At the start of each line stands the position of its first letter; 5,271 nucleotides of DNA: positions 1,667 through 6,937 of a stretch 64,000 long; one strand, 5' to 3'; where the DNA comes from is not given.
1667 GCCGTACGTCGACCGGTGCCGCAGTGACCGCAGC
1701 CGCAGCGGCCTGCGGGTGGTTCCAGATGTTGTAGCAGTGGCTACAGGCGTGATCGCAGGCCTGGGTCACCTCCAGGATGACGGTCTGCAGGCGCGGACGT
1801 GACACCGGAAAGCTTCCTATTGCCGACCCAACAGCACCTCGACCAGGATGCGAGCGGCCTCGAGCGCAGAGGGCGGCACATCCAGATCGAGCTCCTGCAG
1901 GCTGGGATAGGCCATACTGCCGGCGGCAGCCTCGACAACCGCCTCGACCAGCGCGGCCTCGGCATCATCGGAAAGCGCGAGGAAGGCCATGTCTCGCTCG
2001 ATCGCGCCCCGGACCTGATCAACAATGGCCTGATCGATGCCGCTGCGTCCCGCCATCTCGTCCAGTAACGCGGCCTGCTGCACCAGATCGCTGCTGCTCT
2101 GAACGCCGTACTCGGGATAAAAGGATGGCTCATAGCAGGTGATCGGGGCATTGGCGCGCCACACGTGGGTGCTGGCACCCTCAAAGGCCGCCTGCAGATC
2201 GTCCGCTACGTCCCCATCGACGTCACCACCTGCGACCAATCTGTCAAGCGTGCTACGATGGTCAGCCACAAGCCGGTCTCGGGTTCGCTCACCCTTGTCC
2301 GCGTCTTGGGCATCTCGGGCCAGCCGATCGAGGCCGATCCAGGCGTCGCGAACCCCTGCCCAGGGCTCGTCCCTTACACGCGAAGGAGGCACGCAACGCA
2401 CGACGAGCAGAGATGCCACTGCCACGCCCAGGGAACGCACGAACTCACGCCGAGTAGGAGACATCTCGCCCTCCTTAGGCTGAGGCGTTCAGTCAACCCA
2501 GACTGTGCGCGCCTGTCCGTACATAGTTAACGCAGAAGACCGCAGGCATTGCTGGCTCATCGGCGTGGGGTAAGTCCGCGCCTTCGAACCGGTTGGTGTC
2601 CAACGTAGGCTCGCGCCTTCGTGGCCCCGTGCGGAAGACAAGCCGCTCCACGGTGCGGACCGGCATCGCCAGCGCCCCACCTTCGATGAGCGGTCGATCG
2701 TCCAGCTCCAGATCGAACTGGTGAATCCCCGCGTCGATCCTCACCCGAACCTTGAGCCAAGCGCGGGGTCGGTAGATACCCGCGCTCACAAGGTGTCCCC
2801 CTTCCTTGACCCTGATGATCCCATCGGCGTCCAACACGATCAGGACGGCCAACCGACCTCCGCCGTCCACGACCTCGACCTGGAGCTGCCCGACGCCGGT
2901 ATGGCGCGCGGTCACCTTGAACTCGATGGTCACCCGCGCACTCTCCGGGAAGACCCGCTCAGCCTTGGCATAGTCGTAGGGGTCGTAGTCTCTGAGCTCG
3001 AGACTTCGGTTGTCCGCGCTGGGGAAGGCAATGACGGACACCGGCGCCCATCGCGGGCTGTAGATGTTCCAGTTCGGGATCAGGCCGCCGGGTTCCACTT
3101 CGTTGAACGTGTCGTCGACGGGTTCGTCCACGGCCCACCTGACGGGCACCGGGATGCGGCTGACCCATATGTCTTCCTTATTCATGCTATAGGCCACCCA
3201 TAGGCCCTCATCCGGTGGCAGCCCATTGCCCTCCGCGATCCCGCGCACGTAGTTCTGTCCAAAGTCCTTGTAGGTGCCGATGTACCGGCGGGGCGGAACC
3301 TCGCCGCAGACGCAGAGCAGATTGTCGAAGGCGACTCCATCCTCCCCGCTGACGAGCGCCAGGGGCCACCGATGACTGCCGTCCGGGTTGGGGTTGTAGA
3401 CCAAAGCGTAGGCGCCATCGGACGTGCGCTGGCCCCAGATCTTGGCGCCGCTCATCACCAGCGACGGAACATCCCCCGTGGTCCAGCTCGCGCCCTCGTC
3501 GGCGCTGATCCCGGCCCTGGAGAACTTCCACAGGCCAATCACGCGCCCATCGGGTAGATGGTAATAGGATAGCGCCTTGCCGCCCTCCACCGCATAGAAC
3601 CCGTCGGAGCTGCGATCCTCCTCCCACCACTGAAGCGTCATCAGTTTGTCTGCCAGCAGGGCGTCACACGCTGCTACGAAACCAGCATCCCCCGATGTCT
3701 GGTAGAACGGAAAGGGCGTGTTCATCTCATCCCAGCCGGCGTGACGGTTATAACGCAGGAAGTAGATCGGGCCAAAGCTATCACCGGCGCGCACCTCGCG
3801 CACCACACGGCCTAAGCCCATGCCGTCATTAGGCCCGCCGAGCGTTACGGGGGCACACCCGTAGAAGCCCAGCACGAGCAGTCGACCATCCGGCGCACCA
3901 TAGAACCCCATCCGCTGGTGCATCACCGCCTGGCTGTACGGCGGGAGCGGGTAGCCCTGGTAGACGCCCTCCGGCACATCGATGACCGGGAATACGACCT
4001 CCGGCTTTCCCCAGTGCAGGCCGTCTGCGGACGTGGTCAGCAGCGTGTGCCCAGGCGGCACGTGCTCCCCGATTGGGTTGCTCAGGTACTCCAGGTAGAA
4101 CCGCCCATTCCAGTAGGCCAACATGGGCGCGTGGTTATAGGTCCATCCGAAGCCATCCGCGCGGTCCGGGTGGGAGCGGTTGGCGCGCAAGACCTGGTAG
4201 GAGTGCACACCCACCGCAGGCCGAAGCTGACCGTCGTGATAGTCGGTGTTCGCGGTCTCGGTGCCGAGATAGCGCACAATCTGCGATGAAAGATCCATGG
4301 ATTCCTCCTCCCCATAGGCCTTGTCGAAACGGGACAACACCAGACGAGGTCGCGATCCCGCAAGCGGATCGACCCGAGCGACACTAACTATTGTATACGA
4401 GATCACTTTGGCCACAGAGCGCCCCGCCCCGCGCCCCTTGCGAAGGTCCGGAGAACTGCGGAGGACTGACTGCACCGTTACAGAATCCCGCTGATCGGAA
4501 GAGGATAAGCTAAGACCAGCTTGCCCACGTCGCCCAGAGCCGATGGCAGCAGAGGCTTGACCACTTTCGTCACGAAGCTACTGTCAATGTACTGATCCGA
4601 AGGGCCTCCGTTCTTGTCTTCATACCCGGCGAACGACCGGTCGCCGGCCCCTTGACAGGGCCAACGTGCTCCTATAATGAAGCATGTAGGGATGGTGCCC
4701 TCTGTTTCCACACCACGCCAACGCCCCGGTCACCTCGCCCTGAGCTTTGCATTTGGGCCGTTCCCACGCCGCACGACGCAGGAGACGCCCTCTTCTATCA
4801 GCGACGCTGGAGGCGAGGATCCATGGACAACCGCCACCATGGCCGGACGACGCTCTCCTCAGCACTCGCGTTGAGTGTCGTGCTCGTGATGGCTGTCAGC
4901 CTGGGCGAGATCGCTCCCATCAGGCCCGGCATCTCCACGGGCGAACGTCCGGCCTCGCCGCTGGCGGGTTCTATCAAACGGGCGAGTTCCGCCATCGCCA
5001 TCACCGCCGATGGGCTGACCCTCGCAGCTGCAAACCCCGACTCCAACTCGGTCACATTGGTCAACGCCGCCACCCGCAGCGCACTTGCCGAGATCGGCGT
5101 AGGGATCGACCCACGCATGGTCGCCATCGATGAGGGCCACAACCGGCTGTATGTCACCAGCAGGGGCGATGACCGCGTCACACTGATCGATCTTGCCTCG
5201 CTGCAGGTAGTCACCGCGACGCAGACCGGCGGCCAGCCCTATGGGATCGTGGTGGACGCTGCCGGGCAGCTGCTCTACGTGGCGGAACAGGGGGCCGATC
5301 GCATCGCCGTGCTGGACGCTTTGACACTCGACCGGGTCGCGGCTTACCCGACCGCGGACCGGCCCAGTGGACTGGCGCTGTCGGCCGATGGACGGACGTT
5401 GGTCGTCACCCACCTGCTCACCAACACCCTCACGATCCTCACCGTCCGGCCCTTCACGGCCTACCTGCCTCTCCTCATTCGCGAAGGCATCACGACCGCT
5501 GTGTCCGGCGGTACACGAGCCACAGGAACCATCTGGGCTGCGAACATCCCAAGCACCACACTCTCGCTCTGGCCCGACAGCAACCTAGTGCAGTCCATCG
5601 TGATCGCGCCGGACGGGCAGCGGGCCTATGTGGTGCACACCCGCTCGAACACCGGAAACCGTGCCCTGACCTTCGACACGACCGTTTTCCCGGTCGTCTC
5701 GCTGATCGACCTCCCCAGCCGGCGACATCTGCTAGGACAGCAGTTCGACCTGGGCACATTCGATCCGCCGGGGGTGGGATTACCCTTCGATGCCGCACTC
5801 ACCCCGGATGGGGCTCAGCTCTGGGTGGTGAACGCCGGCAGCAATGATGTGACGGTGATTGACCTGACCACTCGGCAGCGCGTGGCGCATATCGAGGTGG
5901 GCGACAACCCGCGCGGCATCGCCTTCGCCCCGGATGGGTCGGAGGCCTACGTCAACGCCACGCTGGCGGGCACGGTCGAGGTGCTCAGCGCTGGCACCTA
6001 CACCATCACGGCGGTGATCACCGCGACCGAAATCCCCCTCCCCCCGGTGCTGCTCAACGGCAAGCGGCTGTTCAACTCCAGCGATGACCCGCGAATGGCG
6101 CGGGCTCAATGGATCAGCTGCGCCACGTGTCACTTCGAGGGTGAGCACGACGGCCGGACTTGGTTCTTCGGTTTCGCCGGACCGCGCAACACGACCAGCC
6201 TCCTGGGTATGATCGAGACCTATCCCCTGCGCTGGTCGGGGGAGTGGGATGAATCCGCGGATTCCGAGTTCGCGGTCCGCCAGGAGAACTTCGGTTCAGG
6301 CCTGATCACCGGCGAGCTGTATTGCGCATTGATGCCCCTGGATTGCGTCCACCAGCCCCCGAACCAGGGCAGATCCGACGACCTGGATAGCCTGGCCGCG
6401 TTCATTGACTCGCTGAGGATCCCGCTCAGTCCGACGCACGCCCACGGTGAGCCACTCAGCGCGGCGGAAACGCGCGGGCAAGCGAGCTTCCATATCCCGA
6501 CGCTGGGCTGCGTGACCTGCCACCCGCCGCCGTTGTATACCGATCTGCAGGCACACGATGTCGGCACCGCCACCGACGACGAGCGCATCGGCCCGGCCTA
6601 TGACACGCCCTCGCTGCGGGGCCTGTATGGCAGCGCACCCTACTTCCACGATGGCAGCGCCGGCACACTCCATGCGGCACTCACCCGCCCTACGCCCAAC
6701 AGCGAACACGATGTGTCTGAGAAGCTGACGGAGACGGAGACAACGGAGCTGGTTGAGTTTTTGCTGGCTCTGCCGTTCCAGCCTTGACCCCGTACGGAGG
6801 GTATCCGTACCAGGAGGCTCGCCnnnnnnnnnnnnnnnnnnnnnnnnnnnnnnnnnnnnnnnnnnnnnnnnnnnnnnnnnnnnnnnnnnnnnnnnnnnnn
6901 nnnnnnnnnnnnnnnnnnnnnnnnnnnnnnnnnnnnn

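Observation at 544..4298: Radical SAM/SPASM maturase operon with a TAT-signal acidic protein, a cytoplasmic beta-propeller protein and a 40-aa membrane micro-ORF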

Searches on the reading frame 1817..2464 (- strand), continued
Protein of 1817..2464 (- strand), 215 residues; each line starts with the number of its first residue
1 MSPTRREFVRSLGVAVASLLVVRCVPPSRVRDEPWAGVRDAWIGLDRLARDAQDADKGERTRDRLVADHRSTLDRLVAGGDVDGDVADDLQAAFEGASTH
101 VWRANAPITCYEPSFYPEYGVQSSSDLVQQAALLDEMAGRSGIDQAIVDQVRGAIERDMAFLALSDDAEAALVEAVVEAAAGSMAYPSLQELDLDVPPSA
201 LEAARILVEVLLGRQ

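Call 68: find_encoding_contigs(protein=P0455, flank=6000, max_places=1)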
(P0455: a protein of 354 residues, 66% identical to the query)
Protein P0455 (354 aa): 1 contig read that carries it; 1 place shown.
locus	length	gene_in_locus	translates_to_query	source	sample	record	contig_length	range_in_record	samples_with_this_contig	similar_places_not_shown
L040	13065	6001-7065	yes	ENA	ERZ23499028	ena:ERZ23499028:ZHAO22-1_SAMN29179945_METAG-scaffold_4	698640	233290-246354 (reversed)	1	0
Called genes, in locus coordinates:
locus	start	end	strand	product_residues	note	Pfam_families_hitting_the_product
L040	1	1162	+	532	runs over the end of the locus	PF00111:Fer2 (weak), PF13510:Fer2_4, PF00037:Fer4 (faint), PF10588:NADH-G_4Fe-4S_3 (weak), PF12837:Fer4_6 (weak), PF22117:Fer4_Nqo3, PF12838:Fer4_7, PF00384:Molybdopterin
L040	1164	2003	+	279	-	PF10418:DHODB_Fe-S_bind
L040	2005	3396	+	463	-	PF14691:Fer4_20, PF01262:AlaDh_PNT_C (faint), PF13738:Pyr_redox_3 (faint), PF01946:Thi4 (faint), PF03486:HI0933_like (faint), PF07992:Pyr_redox_2, PF13450:NAD_binding_8 (weak), PF00070:Pyr_redox (weak)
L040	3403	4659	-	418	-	-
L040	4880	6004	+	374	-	PF08334:T2SSG (faint)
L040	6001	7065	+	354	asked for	PF04055:Radical_SAM, PF13353:Fer4_12 (weak), PF13186:SPASM (weak)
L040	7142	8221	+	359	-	-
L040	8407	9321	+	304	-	PF00318:Ribosomal_S2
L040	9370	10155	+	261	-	PF00889:EF_TS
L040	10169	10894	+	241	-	PF00696:AA_kinase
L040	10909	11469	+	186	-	PF01765:RRF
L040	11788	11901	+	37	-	-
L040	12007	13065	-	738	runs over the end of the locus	-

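Call 73: list_cluster_members(proteins=[P0092, window:1817-2464:-, window:2493-4298:-])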
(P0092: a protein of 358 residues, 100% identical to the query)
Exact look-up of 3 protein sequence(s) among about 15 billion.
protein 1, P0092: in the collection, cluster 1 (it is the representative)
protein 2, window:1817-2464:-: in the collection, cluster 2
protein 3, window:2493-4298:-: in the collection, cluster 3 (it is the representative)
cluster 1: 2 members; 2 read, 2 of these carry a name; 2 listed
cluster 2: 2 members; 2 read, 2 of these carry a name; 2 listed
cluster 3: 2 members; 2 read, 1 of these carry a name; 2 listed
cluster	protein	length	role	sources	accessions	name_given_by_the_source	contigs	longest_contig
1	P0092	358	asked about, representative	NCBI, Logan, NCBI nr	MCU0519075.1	MAG: radical SAM protein [Anaerolineae bacterium] | radical SAM protein [Anaerolineae bacterium]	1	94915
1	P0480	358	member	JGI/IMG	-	radical SAM protein with 4Fe4S-binding SPASM domain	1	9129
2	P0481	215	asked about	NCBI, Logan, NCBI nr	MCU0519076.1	MAG: hypothetical protein MUF84_00035 [Anaerolineae bacterium] | hypothetical protein [Anaerolineae bacterium]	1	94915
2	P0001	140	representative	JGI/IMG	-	hypothetical protein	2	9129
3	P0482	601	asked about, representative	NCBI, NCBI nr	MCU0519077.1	MAG: exo-alpha-sialidase [Anaerolineae bacterium] | exo-alpha-sialidase [Anaerolineae bacterium]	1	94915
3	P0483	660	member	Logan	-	-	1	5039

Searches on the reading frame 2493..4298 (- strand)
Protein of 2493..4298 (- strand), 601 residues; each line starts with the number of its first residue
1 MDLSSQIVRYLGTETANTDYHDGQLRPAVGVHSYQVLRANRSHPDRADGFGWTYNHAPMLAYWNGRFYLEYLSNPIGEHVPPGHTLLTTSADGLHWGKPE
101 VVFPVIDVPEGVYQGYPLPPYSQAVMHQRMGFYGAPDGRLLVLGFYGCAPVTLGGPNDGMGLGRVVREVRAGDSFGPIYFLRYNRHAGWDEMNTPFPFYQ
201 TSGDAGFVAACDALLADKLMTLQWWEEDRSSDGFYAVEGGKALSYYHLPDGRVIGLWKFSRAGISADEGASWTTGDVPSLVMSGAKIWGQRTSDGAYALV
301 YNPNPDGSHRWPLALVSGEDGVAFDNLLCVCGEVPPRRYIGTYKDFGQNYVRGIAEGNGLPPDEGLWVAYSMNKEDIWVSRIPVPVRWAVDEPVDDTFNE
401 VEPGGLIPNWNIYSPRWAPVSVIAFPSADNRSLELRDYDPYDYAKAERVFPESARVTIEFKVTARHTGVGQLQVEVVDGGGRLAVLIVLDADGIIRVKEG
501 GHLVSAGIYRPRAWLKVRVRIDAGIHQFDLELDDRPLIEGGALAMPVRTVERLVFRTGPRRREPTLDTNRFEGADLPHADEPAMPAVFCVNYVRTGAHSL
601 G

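Call 3: search_protein_families(library=ncbifam, proteins=[window:2493-4298:-], max_evalue=0.01)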
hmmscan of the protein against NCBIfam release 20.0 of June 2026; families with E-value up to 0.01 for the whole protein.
window:2493-4298:- (601 aa): 0 families

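Call 4: search_protein_families(library=pfam, proteins=[window:2493-4298:-], max_evalue=0.01)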
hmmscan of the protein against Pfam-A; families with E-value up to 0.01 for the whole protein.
window:2493-4298:- (601 aa): 3 families
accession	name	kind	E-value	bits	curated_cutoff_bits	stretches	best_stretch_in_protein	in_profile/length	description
PF24067.1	Beta-prop_BT_1020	-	6.3e-106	353.7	27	1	7-238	2-233/236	BT_1020-like, N-terminal beta propeller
PF22585.3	Sialidase-like_CBM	-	7.4e-39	133.6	27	1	410-569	1-153/156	Sialidase-like, CBM domain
PF13088.12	BNR_2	-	0.00032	20.6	31.4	1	265-328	191-252/277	BNR repeat-like domain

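Call 59: search_solved_structures(query=window:2493-4298:-, max_evalue=0.001)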
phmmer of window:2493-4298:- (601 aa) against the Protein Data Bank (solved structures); distinct sequences matched with E-value up to 0.001: 1.
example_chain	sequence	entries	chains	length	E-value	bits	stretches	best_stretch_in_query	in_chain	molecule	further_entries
5mqr_A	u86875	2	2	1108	1.6e-157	529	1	8-595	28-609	Beta-L-arabinobiosidase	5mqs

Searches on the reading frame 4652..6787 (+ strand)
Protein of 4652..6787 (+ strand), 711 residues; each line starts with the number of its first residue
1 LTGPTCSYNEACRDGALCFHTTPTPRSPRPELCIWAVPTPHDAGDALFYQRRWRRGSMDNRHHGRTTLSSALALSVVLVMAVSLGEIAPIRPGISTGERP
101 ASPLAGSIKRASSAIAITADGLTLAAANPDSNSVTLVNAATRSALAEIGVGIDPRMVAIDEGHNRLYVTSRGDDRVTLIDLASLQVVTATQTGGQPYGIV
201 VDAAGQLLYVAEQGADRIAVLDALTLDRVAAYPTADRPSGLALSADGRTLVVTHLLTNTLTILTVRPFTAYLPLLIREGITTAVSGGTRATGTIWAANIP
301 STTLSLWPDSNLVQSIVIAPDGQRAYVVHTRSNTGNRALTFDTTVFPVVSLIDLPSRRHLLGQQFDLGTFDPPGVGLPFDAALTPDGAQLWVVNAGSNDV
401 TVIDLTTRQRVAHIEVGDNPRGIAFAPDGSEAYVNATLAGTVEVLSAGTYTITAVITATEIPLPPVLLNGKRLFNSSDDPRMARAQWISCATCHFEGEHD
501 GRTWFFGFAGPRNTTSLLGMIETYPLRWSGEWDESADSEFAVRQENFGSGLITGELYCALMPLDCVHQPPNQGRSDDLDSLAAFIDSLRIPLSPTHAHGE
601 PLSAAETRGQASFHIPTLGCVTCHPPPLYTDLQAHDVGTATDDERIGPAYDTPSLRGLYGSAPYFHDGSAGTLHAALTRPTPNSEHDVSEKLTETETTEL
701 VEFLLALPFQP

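Call 60: search_protein_families(library=pfam, proteins=[window:4652-6787:+], max_evalue=0.001)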
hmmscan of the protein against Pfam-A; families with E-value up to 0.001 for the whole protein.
window:4652-6787:+ (711 aa): 8 families
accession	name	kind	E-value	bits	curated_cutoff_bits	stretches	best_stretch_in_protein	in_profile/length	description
PF10282.15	Lactonase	-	2.9e-17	63.4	21.7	2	381-454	148-229/344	Lactonase, 7-bladed beta-propeller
PF21783.3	YNCE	-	2.7e-10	40.5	27.1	0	209-265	257-313/339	YNCE-like beta-propeller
PF02239.22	Cytochrom_D1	-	4.3e-10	39.1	25.5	1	130-238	13-121/368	Cytochrome D1 heme domain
PF25174.1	Beta-prop_THOC3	-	6.3e-10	38.9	305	1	112-265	5-158/272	THOC3 beta-propeller domain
PF03150.19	CCP_MauG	-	4.2e-08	34.4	25.6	0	470-536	7-75/149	Di-haem cytochrome c peroxidase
PF21419.2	RoxA-like_Cyt-c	-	1.1e-05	25.4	26.7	1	649-678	1-30/39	RoxA-like, cytochrome c-like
PF23414.1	Beta-prop_EML_2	-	0.00026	20.9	90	0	164-252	10-98/266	Echinoderm microtubule-associated protein second beta-propeller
PF08450.18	SGL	-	0.00089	19.4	26.3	0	186-253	176-243/246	SMP-30/Gluconolactonase/LRE-like region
